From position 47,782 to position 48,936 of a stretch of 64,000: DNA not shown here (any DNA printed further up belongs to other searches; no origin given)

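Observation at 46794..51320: Nucleoside hydrolase immediately followed by a complete ECF transporter (S, T, A1, A2): candidate queuosine or nucleoside salvage module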

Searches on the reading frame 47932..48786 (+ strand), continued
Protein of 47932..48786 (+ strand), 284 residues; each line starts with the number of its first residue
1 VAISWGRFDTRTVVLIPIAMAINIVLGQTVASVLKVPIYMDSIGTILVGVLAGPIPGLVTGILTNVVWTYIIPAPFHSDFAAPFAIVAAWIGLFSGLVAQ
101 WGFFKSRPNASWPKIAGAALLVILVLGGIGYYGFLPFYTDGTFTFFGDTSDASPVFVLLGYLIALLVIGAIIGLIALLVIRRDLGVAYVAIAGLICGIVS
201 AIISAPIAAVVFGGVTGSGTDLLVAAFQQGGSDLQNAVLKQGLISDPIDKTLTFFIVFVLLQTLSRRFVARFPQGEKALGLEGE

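Call 56: search_protein_families(library=pfam, alignment_id=A7, max_evalue=0.00001)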
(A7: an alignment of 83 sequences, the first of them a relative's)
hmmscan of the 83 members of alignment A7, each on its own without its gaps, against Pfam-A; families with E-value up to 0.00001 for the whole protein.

A. member 1, L083:5432-6763:+ (443 aa): 1 family
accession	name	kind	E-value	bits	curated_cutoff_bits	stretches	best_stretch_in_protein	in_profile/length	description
PF01702.25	TGT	-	7.8e-135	450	26.3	2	157-431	91-353/357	Queuine tRNA-ribosyltransferase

B. families by the number of members that match (of 83 scanned): 89 families (the first 25 are shown)
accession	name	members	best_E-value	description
PF00294.29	PfkB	7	8.1e-52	pfkB family carbohydrate kinase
PF00528.27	BPD_transp_1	5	3.7e-21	Binding-protein-dependent transport system inner membrane component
PF01702.25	TGT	3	7.8e-135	Queuine tRNA-ribosyltransferase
PF01844.29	HNH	3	2e-15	HNH endonuclease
PF14279.12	HNH_5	3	4.6e-14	HNH endonuclease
PF00563.25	EAL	2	6.3e-80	EAL domain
PF00384.28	Molybdopterin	2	1.9e-76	Molybdopterin oxidoreductase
PF00990.26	GGDEF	2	3.8e-50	Diguanylate cyclase, GGDEF domain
PF00075.30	RNase_H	2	2e-44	RNase H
PF12974.12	Phosphonate-bd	2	6.5e-42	ABC transporter, phosphonate, periplasmic substrate-binding protein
PF00459.30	Inositol_P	2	6.5e-42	Inositol monophosphatase family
PF00497.25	SBP_bac_3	2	1.2e-35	Bacterial extracellular solute-binding proteins, family 3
PF01568.27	Molydop_binding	2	4.1e-31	Molydopterin dinucleotide binding domain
PF00072.30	Response_reg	2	2.1e-26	Response regulator receiver domain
PF08447.18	PAS_3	2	2.7e-23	PAS fold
PF10343.14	Q_salvage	1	2.3e-81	Queuosine salvage protein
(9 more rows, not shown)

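Call 57: search_protein_families(library=ncbifam, proteins=[L101:9113-10093:+, L134:9077-10054:+, L161:9149-10096:+, L114:7853-8800:+, L085:4020-4931:+, L085:4979-5929:+, L085:5946-6932:+, L083:5432-6763:+, L083:4362-5294:+, L083:7001-7606:+], max_evalue=0.00001)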
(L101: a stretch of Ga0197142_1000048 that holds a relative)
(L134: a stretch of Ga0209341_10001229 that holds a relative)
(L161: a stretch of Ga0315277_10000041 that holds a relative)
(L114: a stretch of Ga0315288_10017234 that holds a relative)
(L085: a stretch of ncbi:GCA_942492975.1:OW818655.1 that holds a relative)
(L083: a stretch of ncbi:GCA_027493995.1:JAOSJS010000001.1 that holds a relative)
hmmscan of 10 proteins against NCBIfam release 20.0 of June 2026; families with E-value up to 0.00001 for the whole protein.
L101:9113-10093:+ (326 aa): 17 families
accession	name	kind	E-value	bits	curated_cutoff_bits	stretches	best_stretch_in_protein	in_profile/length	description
TIGR04382.1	myo_inos_iolC_N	equivalog_domain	1.2e-35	123.3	300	1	44-308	35-308/309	5-dehydro-2-deoxygluconokinase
TIGR02152.1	D_ribokin_bact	equivalog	1.8e-35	122.7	299.65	1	11-306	3-297/298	ribokinase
NF053626.1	RibKinHalex1628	equivalog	6.4e-30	104.6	330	1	18-310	13-292/293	ATP-dependent ribose-1-phosphate kinase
NF008353.0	PRK11142.1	equivalog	6e-26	91.7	341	1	8-310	4-304/307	ribokinase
TIGR03168.1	1-PFK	subfamily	2.4e-20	72.7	216.4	1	38-309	29-299/305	hexose kinase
NF047869.1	myo_kin_aldol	exception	3.3e-20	72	600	2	191-309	207-331/586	bifunctional 5-dehydro-2-deoxygluconokinase/5-dehydro-2-deoxyphosphogluconate aldolase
NF040938.1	KDG_KDGal_kin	equivalog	6.6e-20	71.4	400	1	191-309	185-303/305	bifunctional 2-dehydro-3-deoxygluconokinase/2-dehydro-3-deoxygalactonokinase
NF049991.1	TagKinase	equivalog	2.9e-19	69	420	1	188-309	193-315/321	tagatose kinase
NF006957.1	PRK09434.1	equivalog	7.2e-18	65.1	450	2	43-109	26-93/302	fructokinase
TIGR03828.1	pfkB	equivalog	7.3e-17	61.3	292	1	40-310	31-300/305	1-phosphofructokinase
TIGR02198.1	rfaE_dom_I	equivalog_domain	1.2e-16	60.8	345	1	36-297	40-304/315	D-glycero-beta-D-manno-heptose-7-phosphate kinase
NF041134.1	R1P_kin_Thcocales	equivalog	5.1e-16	58.9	500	1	12-313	6-286/291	ADP-dependent ribose-1-phosphate kinase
NF007321.0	PRK09813.1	equivalog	1.4e-10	41.1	247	0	44-89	25-70/261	fructoselysine 6-kinase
NF041332.1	KDG_KDGal_kin_Halo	equivalog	2.5e-10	40.3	440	0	195-310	196-311/320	bifunctional 2-dehydro-3-deoxygluconokinase/2-dehydro-3-deoxygalactonokinase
NF008454.0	PRK11316.1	equivalog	4.6e-09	35.4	521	1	34-297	41-302/475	bifunctional D-glycero-beta-D-manno-heptose-7-phosphate kinase/D-glycero-beta-D-manno-heptose 1-phosphate adenylyltransferase HldE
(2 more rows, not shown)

L134:9077-10054:+ (325 aa): 19 families
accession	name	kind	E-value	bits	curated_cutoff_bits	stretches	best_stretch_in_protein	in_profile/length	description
TIGR02152.1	D_ribokin_bact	equivalog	5.1e-37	127.8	299.65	1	11-308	1-297/298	ribokinase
TIGR04382.1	myo_inos_iolC_N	equivalog_domain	9.6e-36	123.6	300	1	43-310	33-308/309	5-dehydro-2-deoxygluconokinase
NF053626.1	RibKinHalex1628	equivalog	2.1e-33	116.1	330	1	9-312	2-292/293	ATP-dependent ribose-1-phosphate kinase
NF008353.0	PRK11142.1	equivalog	1.8e-29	103.2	341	1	10-313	4-305/307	ribokinase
NF040938.1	KDG_KDGal_kin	equivalog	1.5e-22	80.1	400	1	40-312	24-304/305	bifunctional 2-dehydro-3-deoxygluconokinase/2-dehydro-3-deoxygalactonokinase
TIGR02198.1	rfaE_dom_I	equivalog_domain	2.9e-21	75.9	345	1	6-299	5-304/315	D-glycero-beta-D-manno-heptose-7-phosphate kinase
NF041134.1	R1P_kin_Thcocales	equivalog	4.2e-21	75.6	500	1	11-308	3-279/291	ADP-dependent ribose-1-phosphate kinase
TIGR03168.1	1-PFK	subfamily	8.5e-21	74.1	216.4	1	199-307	184-295/305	hexose kinase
NF049991.1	TagKinase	equivalog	4.5e-20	71.7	420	1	45-312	40-316/321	tagatose kinase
NF006957.1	PRK09434.1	equivalog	3.8e-19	69.3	450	2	40-113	22-95/302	fructokinase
TIGR03828.1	pfkB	equivalog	1.2e-17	63.9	292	1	202-310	187-298/305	1-phosphofructokinase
NF047869.1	myo_kin_aldol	exception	1.7e-16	59.7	600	2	186-313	200-333/586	bifunctional 5-dehydro-2-deoxygluconokinase/5-dehydro-2-deoxyphosphogluconate aldolase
NF008454.0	PRK11316.1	equivalog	4.6e-14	51.9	521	1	10-299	12-302/475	bifunctional D-glycero-beta-D-manno-heptose-7-phosphate kinase/D-glycero-beta-D-manno-heptose 1-phosphate adenylyltransferase HldE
NF007321.0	PRK09813.1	equivalog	5.3e-11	42.5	247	1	45-97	24-76/261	fructoselysine 6-kinase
NF041320.1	pfkB_Halo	equivalog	7.1e-09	35.5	400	1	209-310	194-293/302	1-phosphofructokinase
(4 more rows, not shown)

L161:9149-10096:+ (315 aa): 15 families
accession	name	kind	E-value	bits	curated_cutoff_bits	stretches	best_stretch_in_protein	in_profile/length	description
TIGR02152.1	D_ribokin_bact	equivalog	3.7e-37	128.3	299.65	1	2-299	1-297/298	ribokinase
TIGR04382.1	myo_inos_iolC_N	equivalog_domain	1e-36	126.8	300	2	176-301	182-308/309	5-dehydro-2-deoxygluconokinase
NF053626.1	RibKinHalex1628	equivalog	7.5e-33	114.3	330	1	2-303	4-292/293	ATP-dependent ribose-1-phosphate kinase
NF008353.0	PRK11142.1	equivalog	1.4e-27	97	341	1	2-303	5-304/307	ribokinase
NF040938.1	KDG_KDGal_kin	equivalog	2.1e-21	76.3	400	2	185-303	186-304/305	bifunctional 2-dehydro-3-deoxygluconokinase/2-dehydro-3-deoxygalactonokinase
NF047869.1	myo_kin_aldol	exception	1.9e-19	69.4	600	2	184-301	207-330/586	bifunctional 5-dehydro-2-deoxygluconokinase/5-dehydro-2-deoxyphosphogluconate aldolase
NF041134.1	R1P_kin_Thcocales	equivalog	2.9e-19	69.6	500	1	2-306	3-286/291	ADP-dependent ribose-1-phosphate kinase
NF006957.1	PRK09434.1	equivalog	1.3e-16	61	450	2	36-104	26-95/302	fructokinase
NF049991.1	TagKinase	equivalog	2e-16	59.7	420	1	182-302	194-315/321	tagatose kinase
TIGR03168.1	1-PFK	subfamily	5.7e-16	58.3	216.4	1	197-304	196-301/305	hexose kinase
TIGR03828.1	pfkB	equivalog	2.4e-14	53.1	292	1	200-304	199-301/305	1-phosphofructokinase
TIGR02198.1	rfaE_dom_I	equivalog_domain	5.2e-14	52.1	345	1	29-289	40-303/315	D-glycero-beta-D-manno-heptose-7-phosphate kinase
NF007321.0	PRK09813.1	equivalog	1.3e-10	41.2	247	1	37-89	25-77/261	fructoselysine 6-kinase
NF041332.1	KDG_KDGal_kin_Halo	equivalog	6.1e-10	39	440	0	26-84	22-81/320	bifunctional 2-dehydro-3-deoxygluconokinase/2-dehydro-3-deoxygalactonokinase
NF008454.0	PRK11316.1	equivalog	1.3e-08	33.9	521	1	26-306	40-316/475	bifunctional D-glycero-beta-D-manno-heptose-7-phosphate kinase/D-glycero-beta-D-manno-heptose 1-phosphate adenylyltransferase HldE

L114:7853-8800:+ (315 aa): 16 families
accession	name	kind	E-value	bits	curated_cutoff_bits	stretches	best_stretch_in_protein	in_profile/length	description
TIGR02152.1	D_ribokin_bact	equivalog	8.7e-40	136.9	299.65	1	2-299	1-297/298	ribokinase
TIGR04382.1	myo_inos_iolC_N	equivalog_domain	1.2e-37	129.9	300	1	29-301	26-308/309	5-dehydro-2-deoxygluconokinase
NF053626.1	RibKinHalex1628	equivalog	1.4e-35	123.2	330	1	2-303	4-292/293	ATP-dependent ribose-1-phosphate kinase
NF008353.0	PRK11142.1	equivalog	9.3e-31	107.5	341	1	2-303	5-304/307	ribokinase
NF040938.1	KDG_KDGal_kin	equivalog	2.7e-21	76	400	2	185-303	186-304/305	bifunctional 2-dehydro-3-deoxygluconokinase/2-dehydro-3-deoxygalactonokinase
NF047869.1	myo_kin_aldol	exception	1.8e-20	72.8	600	2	184-301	207-330/586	bifunctional 5-dehydro-2-deoxygluconokinase/5-dehydro-2-deoxyphosphogluconate aldolase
NF049991.1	TagKinase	equivalog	9.4e-20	70.6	420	1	45-302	50-315/321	tagatose kinase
NF041134.1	R1P_kin_Thcocales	equivalog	3e-19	69.5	500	1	2-307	3-287/291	ADP-dependent ribose-1-phosphate kinase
NF006957.1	PRK09434.1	equivalog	2.1e-17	63.6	450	2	36-104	26-95/302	fructokinase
TIGR03168.1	1-PFK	subfamily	4.5e-16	58.6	216.4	1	11-303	11-300/305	hexose kinase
TIGR02198.1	rfaE_dom_I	equivalog_domain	5.4e-15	55.3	345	1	32-289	43-303/315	D-glycero-beta-D-manno-heptose-7-phosphate kinase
TIGR03828.1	pfkB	equivalog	2.2e-14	53.2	292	1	12-304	12-301/305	1-phosphofructokinase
NF041332.1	KDG_KDGal_kin_Halo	equivalog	1.2e-11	44.6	440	0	186-304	194-312/320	bifunctional 2-dehydro-3-deoxygluconokinase/2-dehydro-3-deoxygalactonokinase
NF007321.0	PRK09813.1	equivalog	1.9e-09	37.4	247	1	37-89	25-77/261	fructoselysine 6-kinase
NF041320.1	pfkB_Halo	equivalog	1.6e-08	34.3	400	1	193-305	187-297/302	1-phosphofructokinase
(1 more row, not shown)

L085:4020-4931:+ (303 aa): 29 families (the best 25 are shown)
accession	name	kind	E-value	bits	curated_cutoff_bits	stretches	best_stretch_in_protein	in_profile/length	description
TIGR02152.1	D_ribokin_bact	equivalog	5.4e-108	360.8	299.65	1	4-300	1-298/298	ribokinase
NF008353.0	PRK11142.1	equivalog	7.3e-94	314.7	341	1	3-302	4-303/307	ribokinase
NF053626.1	RibKinHalex1628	equivalog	4.3e-41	141.3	330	1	1-302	1-291/293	ATP-dependent ribose-1-phosphate kinase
TIGR04382.1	myo_inos_iolC_N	equivalog_domain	6.5e-38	130.7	300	1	31-302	27-309/309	5-dehydro-2-deoxygluconokinase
NF006957.1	PRK09434.1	equivalog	2.1e-36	126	450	1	34-297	23-301/302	fructokinase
TIGR03168.1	1-PFK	subfamily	5.3e-32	110.9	216.4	1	13-300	11-297/305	hexose kinase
TIGR03828.1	pfkB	equivalog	7.7e-31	107.2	292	1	13-300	11-297/305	1-phosphofructokinase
NF041134.1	R1P_kin_Thcocales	equivalog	2.2e-29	102.8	500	1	3-300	2-280/291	ADP-dependent ribose-1-phosphate kinase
NF040938.1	KDG_KDGal_kin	equivalog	2.7e-26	92.4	400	1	39-302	31-303/305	bifunctional 2-dehydro-3-deoxygluconokinase/2-dehydro-3-deoxygalactonokinase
NF049991.1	TagKinase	equivalog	7.3e-25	87.4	420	1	48-302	51-315/321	tagatose kinase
NF041320.1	pfkB_Halo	equivalog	9.6e-23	81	400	1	168-287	167-281/302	1-phosphofructokinase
NF007321.0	PRK09813.1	equivalog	3.7e-22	79.1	247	2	198-284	175-256/261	fructoselysine 6-kinase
NF041332.1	KDG_KDGal_kin_Halo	equivalog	3.1e-21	76.2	440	1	158-302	175-310/320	bifunctional 2-dehydro-3-deoxygluconokinase/2-dehydro-3-deoxygalactonokinase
NF047869.1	myo_kin_aldol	exception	2.6e-19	69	600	2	168-302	201-331/586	bifunctional 5-dehydro-2-deoxygluconokinase/5-dehydro-2-deoxyphosphogluconate aldolase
NF041164.1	NucKinThplmales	equivalog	1.1e-17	64.2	450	1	7-275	7-264/295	nucleoside kinase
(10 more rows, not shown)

L085:4979-5929:+ (316 aa): 4 families
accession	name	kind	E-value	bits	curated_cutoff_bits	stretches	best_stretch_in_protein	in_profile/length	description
NF007761.0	PRK10443.1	equivalog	7.5e-86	288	433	1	1-309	1-308/311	pyrimidine-specific ribonucleoside hydrolase RihA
NF008036.0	PRK10768.1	equivalog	2.4e-82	276.5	382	1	1-309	1-301/304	ribonucleoside hydrolase RihC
NF052221.1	UridNuclsHydUriH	equivalog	1.6e-81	273.9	450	1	4-308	1-306/310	uridine-preferring nucleoside hydrolase UriH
NF007417.0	PRK09955.1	equivalog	1.5e-62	211.3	459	1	4-305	5-303/313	ribosylpyrimidine nucleosidase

L085:5946-6932:+ (328 aa): 4 families
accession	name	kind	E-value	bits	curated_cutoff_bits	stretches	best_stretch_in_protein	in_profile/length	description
NF052221.1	UridNuclsHydUriH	equivalog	3.1e-78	263.1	450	1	17-323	1-309/310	uridine-preferring nucleoside hydrolase UriH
NF007761.0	PRK10443.1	equivalog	1.9e-72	244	433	1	14-322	1-309/311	pyrimidine-specific ribonucleoside hydrolase RihA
NF008036.0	PRK10768.1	equivalog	1.4e-68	231.3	382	1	14-322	1-302/304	ribonucleoside hydrolase RihC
NF007417.0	PRK09955.1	equivalog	1.1e-61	208.4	459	1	16-322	4-308/313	ribosylpyrimidine nucleosidase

L083:5432-6763:+ (443 aa): 4 families
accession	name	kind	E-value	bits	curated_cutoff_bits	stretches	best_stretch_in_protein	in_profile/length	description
TIGR00430.1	Q_tRNA_tgt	equivalog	1.7e-140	468.2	306.75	1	21-430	1-360/368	tRNA guanosine(34) transglycosylase Tgt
TIGR00449.1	tgt_general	superfamily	5.9e-136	453.2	47.6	1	21-429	1-358/367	tRNA-guanine transglycosylase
TIGR00432.2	arcsn_tRNA_tgt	equivalog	1.4e-35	122.6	350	2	21-117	1-97/441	tRNA guanosine(15) transglycosylase TgtA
NF041059.1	DpdA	equivalog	4.8e-08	32.2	200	1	212-332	145-263/406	tRNA-guanine transglycosylase DpdA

L083:4362-5294:+ (310 aa): 0 families

L083:7001-7606:+ (201 aa): 2 families
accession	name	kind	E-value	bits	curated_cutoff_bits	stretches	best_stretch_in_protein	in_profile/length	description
NF045596.1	ECF_S_CD3073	equivalog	7.3e-37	126.7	180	1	11-181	2-171/174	CD3073 family putative ECF transporter S component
TIGR04518.1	ECF_S_folT_fam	subfamily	7.1e-07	29.1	60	1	5-91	2-90/163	folate family ECF transporter S component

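Call 76: predict_structure(alignment_id=A4)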
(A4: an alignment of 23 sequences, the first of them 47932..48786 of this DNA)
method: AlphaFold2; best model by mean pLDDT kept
length: 284 residues; sequences in the alignment: 23
mean_pLDDT: 89.4   pTM: 0.88
mean pLDDT of the five models: 89.4, 86.8, 86.8, 86.6, 86.5
residues with pLDDT >= 90: 190; 70-90: 70; 50-70: 22; < 50: 2
segments of 3 or more residues with pLDDT < 50: none
pLDDT, mean of each block of 10 residues (from residue 1): 71 97 92 80 97 97 97 92 96 98 96 94 88 72 62 79 86 92 95 96 95 79 86 93 92 96 96 94 75
secondary structure, 60 per line:
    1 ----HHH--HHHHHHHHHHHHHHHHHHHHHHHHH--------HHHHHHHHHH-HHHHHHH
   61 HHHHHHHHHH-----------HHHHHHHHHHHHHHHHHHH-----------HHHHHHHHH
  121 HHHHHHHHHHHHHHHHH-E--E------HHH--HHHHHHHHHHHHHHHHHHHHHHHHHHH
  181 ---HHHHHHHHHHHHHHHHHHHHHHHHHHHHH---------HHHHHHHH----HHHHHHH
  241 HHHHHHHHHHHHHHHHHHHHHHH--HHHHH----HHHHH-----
elements in order: H10-34 H43-52 H54-70 H82-100 H112-137 H154-180 H184-212 H222-229 H234-263 H266-270 H275-279

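Call 79: fold_search(model_id=the predicted structure, library=pdb)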
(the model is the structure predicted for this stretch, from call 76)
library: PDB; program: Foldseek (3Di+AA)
matches with E <= 10: 169; with E <= 0.001: 0
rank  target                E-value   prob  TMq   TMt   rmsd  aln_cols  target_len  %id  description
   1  4czb_B                1.9e-01  0.14  0.16  0.14  23.0       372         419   14  Structure of the sodium proton antiporter MjNhaP1 from Methanocaldococcus jannaschii at pH 8. (released 2014-12-10)
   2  7b4l_A                2.6e-01  0.10  0.13  0.11  23.0       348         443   13  CryoEM structure of the human sodium proton exchanger NHA2 (released 2022-01-12)
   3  6zg3_C                2.9e-01  0.97  0.42  0.55   9.1       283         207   16  the structure of ECF PanT transporter in a complex with a nanobody (released 2021-03-03)
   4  7nnt_C                3.1e-01  0.96  0.26  0.41   9.5       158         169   21  Cryo-EM structure of the folate-specific ECF transporter complex in DDM micelles (released 2021-08-18)
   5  4muu_A                3.2e-01  0.90  0.25  0.38  11.0       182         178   16  Structure of ThiT with pyrithiamine bound (released 2014-09-17)
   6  4dve_C                3.5e-01  0.91  0.35  0.48  10.8       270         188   13  Crystal structure at 2.1 A of the S-component for biotin from an ECF-type ABC transporter (released 2012-08-29)
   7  4czb_D                4.0e-01  0.16  0.19  0.15  22.3       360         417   15  Structure of the sodium proton antiporter MjNhaP1 from Methanocaldococcus jannaschii at pH 8. (released 2014-12-10)
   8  4qtn_A                4.3e-01  0.25  0.22  0.25  13.3       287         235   12  Crystal structure of the Vitamin B3 transporter PnuC (released 2014-10-08)
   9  4o6y_A                4.9e-01  0.13  0.14  0.17  20.3       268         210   12  Crystal Structure of Cytochrome b561 (released 2014-02-05)
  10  4dve_A                6.1e-01  0.80  0.33  0.46  11.0       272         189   14  Crystal structure at 2.1 A of the S-component for biotin from an ECF-type ABC transporter (released 2012-08-29)
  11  3rlb_B                6.3e-01  0.75  0.26  0.39   9.8       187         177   19  Crystal structure at 2.0 A of the S-component for thiamin from an ECF-type ABC transporter (released 2011-06-29)
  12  4qtn_C                6.6e-01  0.16  0.20  0.22  13.7       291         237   14  Crystal structure of the Vitamin B3 transporter PnuC (released 2014-10-08)
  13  7egk_A                6.6e-01  0.10  0.17  0.16  21.4       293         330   15  Bicarbonate transporter complex SbtA-SbtB bound to AMP (released 2021-05-26)
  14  5jsz_C                6.9e-01  0.99  0.25  0.41   4.4        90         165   27  Folate ECF transporter: apo state (released 2016-05-18)
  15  3rlb_A                7.5e-01  0.72  0.32  0.48   9.7       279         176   16  Crystal structure at 2.0 A of the S-component for thiamin from an ECF-type ABC transporter (released 2011-06-29)
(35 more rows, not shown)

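Call 90: search_solved_structures(query=L134:9077-10054:+, max_evalue=1e-15)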
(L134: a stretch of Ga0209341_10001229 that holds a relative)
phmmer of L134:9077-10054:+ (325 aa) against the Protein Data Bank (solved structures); distinct sequences matched with E-value up to 1e-15: 13.
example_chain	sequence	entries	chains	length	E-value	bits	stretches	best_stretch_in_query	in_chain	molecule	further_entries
4x8f_A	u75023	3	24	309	6.9e-28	100.9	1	11-311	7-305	Ribokinase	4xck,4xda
1gqt_A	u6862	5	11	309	1.5e-22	83.4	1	10-312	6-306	RIBOKINASE | PROTEIN (RIBOKINASE)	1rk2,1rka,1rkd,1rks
5byc_A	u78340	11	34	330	2e-21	79.7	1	3-308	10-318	Ribokinase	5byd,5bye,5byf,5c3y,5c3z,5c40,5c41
11bl_A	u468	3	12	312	3.7e-21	78.8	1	10-309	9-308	Ribokinase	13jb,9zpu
2fv7_A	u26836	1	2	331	5.6e-21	78.2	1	5-307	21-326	Ribokinase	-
6wjz_A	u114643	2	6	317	2.1e-20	76.4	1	10-308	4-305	Ribokinase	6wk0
6znx_A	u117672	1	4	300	9e-18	67.7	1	11-311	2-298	Ribokinase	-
2qcv_A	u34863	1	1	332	2.9e-17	66.1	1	39-313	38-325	Putative 5-dehydro-2-deoxygluconokinase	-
8cqx_A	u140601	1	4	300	2.9e-17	66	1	11-311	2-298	Ribokinase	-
1v19_A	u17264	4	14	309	6.1e-17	65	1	39-313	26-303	2-KETO-3-DEOXYGLUCONATE KINASE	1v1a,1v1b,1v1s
3pl2_A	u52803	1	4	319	1.3e-16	63.9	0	187-311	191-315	Sugar kinase, ribokinase family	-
3hj6_A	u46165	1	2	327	2e-16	63.3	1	40-307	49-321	Fructokinase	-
3ry7_A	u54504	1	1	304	5e-16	62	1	11-308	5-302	Ribokinase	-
